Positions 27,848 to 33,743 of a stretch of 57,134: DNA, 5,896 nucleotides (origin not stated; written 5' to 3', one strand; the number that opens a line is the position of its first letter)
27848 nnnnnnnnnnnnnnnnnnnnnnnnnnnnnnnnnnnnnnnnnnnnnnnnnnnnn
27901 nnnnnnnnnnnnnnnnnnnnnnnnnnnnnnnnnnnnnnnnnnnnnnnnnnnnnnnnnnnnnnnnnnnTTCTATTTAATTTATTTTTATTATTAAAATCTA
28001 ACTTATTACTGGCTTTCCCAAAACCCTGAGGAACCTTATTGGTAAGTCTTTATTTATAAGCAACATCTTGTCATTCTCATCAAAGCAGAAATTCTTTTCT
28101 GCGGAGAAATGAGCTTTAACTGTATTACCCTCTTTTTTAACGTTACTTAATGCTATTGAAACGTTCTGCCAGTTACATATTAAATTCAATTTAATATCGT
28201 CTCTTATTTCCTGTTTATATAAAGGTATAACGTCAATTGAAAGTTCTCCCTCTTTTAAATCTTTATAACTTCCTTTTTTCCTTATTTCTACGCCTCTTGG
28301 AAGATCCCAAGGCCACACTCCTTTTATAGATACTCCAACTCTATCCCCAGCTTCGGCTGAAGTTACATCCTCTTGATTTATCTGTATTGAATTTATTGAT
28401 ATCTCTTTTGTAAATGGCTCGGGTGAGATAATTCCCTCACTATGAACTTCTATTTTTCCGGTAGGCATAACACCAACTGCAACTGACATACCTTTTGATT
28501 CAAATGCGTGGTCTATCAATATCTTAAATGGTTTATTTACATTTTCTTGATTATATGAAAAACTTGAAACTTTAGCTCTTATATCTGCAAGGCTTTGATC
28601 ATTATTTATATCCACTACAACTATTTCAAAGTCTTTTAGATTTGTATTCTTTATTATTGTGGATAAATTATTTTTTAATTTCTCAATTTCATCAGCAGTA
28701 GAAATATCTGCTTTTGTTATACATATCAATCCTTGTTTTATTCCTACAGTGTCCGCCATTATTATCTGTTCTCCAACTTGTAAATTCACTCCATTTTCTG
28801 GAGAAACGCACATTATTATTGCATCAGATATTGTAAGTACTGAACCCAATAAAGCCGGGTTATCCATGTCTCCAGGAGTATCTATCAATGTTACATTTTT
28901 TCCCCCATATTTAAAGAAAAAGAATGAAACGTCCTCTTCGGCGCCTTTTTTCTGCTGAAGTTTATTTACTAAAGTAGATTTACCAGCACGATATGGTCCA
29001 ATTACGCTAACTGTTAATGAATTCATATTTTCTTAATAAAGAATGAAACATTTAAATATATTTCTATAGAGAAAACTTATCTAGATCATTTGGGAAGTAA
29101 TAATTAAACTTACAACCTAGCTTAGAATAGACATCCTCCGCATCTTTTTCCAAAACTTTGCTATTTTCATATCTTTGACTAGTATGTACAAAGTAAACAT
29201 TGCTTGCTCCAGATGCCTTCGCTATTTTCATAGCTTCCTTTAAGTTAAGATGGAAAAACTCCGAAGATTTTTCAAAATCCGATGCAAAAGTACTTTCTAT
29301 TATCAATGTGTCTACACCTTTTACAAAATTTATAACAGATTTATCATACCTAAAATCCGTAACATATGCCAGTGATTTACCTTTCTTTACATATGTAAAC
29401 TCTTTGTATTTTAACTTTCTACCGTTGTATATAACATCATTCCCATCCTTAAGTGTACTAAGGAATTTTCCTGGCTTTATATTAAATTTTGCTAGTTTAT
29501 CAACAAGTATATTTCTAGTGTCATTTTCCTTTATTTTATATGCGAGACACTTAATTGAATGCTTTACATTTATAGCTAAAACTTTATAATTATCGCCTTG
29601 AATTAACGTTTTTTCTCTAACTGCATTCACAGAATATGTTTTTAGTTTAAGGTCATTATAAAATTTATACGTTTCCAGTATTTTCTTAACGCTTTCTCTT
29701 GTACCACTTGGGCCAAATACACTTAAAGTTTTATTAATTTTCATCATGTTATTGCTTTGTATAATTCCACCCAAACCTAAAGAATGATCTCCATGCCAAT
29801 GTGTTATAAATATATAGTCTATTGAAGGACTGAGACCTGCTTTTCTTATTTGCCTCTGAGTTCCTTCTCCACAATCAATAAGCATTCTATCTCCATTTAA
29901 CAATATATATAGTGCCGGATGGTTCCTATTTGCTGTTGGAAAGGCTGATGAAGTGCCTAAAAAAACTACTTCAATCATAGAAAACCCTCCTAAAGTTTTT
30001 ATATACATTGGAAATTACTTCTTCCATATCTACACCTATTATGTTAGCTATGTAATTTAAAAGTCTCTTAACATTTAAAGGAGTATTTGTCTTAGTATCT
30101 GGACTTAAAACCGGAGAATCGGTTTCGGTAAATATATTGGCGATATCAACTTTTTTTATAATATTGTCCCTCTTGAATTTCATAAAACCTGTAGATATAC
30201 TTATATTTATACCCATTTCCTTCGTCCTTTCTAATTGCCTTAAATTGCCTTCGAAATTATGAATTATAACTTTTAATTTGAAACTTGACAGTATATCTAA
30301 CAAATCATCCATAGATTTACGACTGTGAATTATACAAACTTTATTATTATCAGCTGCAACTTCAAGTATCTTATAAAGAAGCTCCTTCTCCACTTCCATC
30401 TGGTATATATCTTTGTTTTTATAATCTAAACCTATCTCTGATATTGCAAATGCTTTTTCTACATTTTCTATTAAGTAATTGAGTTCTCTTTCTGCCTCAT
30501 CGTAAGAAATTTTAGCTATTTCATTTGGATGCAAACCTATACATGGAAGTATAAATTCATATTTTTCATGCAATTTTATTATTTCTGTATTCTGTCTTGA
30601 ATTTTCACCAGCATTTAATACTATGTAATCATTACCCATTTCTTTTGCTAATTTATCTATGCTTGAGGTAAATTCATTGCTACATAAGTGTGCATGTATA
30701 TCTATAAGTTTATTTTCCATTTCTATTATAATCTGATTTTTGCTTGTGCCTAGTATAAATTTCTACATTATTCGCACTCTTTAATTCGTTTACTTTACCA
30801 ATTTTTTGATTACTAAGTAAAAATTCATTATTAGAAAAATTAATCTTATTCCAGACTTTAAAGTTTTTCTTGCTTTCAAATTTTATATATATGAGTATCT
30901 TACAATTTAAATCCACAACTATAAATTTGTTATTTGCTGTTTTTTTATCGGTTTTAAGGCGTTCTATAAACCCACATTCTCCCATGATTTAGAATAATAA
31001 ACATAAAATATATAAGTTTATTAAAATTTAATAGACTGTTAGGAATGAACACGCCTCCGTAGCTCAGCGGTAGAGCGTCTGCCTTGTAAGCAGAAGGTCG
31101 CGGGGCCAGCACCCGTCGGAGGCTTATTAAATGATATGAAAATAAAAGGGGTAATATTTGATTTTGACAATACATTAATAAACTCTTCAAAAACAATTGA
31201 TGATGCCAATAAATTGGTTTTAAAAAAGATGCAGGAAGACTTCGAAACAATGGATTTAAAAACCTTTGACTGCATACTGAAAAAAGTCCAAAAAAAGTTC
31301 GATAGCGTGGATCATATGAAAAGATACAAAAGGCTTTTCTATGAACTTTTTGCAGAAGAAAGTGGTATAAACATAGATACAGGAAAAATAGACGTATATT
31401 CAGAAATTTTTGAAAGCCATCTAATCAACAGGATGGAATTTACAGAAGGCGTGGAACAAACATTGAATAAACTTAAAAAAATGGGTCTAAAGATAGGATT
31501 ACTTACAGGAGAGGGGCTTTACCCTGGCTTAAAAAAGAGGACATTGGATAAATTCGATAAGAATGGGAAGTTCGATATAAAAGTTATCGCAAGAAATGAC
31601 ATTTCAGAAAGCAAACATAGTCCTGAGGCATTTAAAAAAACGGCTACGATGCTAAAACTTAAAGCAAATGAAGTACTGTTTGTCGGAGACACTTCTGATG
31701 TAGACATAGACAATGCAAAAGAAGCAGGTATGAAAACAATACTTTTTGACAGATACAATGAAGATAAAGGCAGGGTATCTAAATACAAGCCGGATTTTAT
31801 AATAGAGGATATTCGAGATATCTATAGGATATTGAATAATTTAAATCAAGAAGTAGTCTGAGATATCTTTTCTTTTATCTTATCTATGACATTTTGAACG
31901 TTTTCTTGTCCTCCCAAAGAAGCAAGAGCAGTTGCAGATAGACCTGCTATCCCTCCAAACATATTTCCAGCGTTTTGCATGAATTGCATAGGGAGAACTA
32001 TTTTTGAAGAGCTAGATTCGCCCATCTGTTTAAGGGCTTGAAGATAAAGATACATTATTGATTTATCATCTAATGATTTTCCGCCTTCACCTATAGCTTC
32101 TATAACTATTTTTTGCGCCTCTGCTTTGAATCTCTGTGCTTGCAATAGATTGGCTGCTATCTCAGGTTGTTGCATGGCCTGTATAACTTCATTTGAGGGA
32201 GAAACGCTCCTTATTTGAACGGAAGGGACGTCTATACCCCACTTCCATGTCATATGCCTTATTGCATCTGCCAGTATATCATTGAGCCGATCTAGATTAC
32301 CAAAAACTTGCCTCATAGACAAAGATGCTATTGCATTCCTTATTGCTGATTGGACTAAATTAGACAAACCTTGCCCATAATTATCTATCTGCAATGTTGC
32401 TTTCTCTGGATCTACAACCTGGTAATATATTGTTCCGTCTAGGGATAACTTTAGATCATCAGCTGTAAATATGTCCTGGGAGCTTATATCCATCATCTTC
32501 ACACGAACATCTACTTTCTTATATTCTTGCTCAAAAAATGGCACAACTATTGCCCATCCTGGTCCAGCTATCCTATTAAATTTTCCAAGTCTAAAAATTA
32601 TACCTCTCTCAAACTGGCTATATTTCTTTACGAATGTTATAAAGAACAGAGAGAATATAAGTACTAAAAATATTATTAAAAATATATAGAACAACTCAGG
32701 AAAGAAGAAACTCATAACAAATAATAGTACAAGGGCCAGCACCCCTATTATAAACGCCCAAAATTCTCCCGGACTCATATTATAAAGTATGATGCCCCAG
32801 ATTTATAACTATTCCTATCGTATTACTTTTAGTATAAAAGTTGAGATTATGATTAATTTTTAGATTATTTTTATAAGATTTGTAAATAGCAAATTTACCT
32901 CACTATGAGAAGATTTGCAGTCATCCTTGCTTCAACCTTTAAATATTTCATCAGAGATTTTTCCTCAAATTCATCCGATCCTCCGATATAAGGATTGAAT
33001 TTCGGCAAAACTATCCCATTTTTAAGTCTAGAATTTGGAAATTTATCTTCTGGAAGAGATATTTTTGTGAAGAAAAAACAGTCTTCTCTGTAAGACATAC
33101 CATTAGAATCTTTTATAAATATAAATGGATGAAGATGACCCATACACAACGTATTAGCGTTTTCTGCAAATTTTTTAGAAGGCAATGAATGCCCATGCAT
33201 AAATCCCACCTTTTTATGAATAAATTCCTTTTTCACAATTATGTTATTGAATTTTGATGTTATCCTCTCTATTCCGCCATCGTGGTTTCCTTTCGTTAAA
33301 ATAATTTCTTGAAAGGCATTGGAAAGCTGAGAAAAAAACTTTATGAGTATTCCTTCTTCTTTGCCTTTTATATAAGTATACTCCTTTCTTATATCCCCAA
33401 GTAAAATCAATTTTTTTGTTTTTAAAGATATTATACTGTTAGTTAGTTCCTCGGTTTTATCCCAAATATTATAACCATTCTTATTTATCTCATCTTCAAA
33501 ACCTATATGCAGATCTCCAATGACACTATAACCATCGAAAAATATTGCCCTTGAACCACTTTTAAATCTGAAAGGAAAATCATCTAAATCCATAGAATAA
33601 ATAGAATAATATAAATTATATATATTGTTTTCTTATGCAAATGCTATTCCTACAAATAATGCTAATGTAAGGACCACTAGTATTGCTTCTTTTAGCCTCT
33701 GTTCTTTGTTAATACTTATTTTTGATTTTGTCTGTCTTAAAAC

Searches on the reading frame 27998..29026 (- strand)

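Call 17: search_protein_families(library=pfam, proteins=[window:27998-29026:-], max_evalue=0.01)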
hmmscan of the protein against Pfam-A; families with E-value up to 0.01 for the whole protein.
window:27998-29026:- (342 aa): 9 families
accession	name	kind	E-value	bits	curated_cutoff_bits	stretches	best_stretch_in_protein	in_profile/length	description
PF00009.33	GTP_EFTU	-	9.6e-14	51.8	26.5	1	32-132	58-158/188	Elongation factor Tu GTP binding domain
PF01926.29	MMR_HSR1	-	1.6e-07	31.8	21.9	1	6-76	2-85/113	50S ribosome-binding GTPase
PF00735.24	Septin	-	2.7e-05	24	26.2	0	102-147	147-191/280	Septin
PF03193.22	RsgA_GTPase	-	0.00019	21.8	30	0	70-154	26-105/174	RsgA GTPase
PF00350.29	Dynamin_N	-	0.0011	19.5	27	0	6-26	1-21/168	Dynamin family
PF09439.16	SRPRB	-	0.0011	18.8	25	0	5-53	5-56/178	Signal recognition particle receptor beta subunit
PF21440.4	aSelB_III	-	0.0062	17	19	0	287-339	51-102/108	Archaeal selenocysteine-specific elongation factor, domain III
PF03144.31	GTP_EFTU_D2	-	0.0092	16.8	30.3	0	182-237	3-61/73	Elongation factor Tu domain 2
PF00025.27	Arf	-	0.0094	15.9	22.3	0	106-179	89-162/174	ADP-ribosylation factor family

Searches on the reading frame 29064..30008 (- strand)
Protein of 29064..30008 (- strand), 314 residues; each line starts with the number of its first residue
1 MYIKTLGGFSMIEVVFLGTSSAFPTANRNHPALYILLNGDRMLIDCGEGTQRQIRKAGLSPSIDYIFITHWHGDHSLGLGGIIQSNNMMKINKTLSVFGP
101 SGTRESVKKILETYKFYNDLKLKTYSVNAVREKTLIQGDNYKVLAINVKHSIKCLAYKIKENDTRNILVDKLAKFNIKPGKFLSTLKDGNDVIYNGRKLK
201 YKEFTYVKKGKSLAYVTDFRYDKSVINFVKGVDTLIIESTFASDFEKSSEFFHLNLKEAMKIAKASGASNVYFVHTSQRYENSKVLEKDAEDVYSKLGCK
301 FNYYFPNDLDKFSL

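Call 14: find_encoding_contigs(protein=window:29064-30008:-, flank=10000, max_places=1)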
Protein window:29064-30008:- (314 aa): no gene with exactly this product is on record in the collection.

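Call 17: search_protein_families(library=pfam, proteins=[window:29064-30008:-], max_evalue=0.01)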
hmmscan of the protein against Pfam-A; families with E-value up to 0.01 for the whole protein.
window:29064-30008:- (314 aa): 4 families
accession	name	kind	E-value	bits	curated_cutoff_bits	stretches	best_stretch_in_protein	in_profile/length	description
PF12706.13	Lactamase_B_2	-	1.4e-18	67.6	27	2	208-275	132-199/200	Beta-lactamase superfamily domain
PF00753.33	Lactamase_B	-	1.1e-08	35.7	22.7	1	33-87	9-68/196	Metallo-beta-lactamase superfamily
PF23023.1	Anti-Pycsar_Apyc1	-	4.1e-07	30.2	50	1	13-82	4-73/250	Anti-Pycsar protein Apyc1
PF13691.12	Lactamase_B_4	-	0.00034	20.7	27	1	24-72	6-56/63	tRNase Z endonuclease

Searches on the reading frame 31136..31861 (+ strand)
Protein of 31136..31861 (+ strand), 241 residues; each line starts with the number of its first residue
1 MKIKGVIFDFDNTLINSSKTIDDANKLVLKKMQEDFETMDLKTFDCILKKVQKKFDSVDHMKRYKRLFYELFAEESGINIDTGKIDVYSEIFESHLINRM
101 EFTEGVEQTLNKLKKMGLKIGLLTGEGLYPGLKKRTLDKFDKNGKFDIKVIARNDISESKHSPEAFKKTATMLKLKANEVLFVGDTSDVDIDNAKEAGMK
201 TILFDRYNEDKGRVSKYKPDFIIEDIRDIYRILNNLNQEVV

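Call 17: search_protein_families(library=pfam, proteins=[window:31136-31861:+], max_evalue=0.01)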
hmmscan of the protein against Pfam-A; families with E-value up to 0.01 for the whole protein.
window:31136-31861:+ (241 aa): 6 families
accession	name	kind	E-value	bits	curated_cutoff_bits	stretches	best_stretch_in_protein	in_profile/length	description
PF13419.12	HAD_2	-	1.3e-22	81.2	23.8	1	6-203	1-177/178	Haloacid dehalogenase-like hydrolase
PF00702.32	Hydrolase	-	3.2e-19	70.5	26.4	1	3-198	1-191/191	haloacid dehalogenase-like hydrolase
PF13242.12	Hydrolase_like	-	1.7e-11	44.3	22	1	160-228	4-74/75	HAD-hyrolase-like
PF08282.18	Hydrolase_3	-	0.0024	18.1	20.9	1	6-34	1-29/255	haloacid dehalogenase-like hydrolase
PF09419.16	PGP_phosphatase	-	0.0065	16.5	20.4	0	2-37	40-76/168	Mitochondrial PGP phosphatase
PF13344.12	Hydrolase_6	-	0.009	16.5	27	0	96-128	9-41/101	Haloacid dehalogenase-like hydrolase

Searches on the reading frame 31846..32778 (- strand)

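Call 17: search_protein_families(library=pfam, proteins=[window:31846-32778:-], max_evalue=0.01)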
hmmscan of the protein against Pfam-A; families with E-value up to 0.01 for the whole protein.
window:31846-32778:- (310 aa): 2 families
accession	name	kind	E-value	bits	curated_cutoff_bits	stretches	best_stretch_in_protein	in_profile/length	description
PF01145.31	Band_7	-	4.7e-35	121.7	23.6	1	56-223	6-176/176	SPFH domain / Band 7 family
PF13421.11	Band_7_1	-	0.006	16.7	24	1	127-204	126-205/211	SPFH domain-Band 7 family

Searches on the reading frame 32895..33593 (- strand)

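Call 17: search_protein_families(library=pfam, proteins=[window:32895-33593:-], max_evalue=0.01)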
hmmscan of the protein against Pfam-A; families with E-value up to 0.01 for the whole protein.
window:32895-33593:- (232 aa): 2 families
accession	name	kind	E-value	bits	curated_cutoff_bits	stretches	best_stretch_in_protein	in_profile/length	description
PF00149.33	Metallophos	-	1.4e-08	35.8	21.5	1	24-158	5-118/191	Calcineurin-like phosphoesterase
PF12850.12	Metallophos_2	-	0.0052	17.2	27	1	24-156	5-118/154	Calcineurin-like phosphoesterase superfamily domain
